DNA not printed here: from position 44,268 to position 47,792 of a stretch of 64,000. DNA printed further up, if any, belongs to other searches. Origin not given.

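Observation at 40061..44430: Decayed second copy of the aroA leader, start codon and 3' end lies downstream of an orphan ADOP permease and is fused to the start of a sigma-54 activator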

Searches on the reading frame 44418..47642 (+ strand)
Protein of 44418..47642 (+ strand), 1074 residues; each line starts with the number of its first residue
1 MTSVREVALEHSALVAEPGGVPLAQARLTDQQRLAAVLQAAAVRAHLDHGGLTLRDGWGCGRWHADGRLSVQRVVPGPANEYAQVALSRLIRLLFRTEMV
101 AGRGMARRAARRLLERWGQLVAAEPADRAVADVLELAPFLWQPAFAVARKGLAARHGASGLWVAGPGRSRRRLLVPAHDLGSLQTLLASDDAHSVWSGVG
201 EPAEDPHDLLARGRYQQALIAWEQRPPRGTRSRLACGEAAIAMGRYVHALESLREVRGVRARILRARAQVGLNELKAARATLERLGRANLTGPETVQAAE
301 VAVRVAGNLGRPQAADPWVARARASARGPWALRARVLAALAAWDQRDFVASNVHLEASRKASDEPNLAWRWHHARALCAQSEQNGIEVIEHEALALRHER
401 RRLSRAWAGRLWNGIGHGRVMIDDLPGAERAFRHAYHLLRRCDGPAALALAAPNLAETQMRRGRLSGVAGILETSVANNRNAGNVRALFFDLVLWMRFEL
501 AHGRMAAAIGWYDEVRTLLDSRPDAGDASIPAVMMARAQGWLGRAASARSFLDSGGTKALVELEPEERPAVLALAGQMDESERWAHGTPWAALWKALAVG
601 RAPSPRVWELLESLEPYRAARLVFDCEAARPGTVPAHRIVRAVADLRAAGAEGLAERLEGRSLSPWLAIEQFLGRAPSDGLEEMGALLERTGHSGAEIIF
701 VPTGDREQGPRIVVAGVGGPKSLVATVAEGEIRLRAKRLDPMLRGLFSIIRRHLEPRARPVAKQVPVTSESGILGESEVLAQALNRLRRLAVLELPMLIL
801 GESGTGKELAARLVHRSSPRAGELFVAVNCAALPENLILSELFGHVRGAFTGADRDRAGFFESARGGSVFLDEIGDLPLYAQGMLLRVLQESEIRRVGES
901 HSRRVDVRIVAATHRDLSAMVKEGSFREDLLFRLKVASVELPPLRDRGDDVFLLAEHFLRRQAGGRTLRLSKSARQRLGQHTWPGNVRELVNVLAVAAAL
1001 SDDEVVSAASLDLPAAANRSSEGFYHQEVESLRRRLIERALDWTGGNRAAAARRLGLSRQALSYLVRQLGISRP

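Call 7: search_protein_families(library=pfam, proteins=[window:44418-47642:+])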
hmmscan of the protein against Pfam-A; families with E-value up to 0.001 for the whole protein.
window:44418-47642:+ (1074 aa): 4 families
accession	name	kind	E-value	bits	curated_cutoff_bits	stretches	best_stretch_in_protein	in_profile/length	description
PF00158.32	Sigma54_activat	-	9.1e-65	217.9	20.2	1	773-939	1-167/168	Sigma-54 interaction domain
PF14532.12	Sigma54_activ_2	-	1e-18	68.4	25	1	774-944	1-138/138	Sigma-54 interaction domain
PF25601.1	AAA_lid_14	-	1.1e-16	60.9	27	1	945-1019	1-78/87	AAA+ ATPase lid domain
PF02954.25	HTH_8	-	1.2e-07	31.7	22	1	1034-1064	7-37/42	Bacterial regulatory protein, Fis family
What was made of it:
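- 44418..47642 (+): Sigma-54-dependent activator (1074 aa), intact, with no Shine-Dalgarno of its own. PF00158, AAA_lid_14 and HTH_8 domains (call 7).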
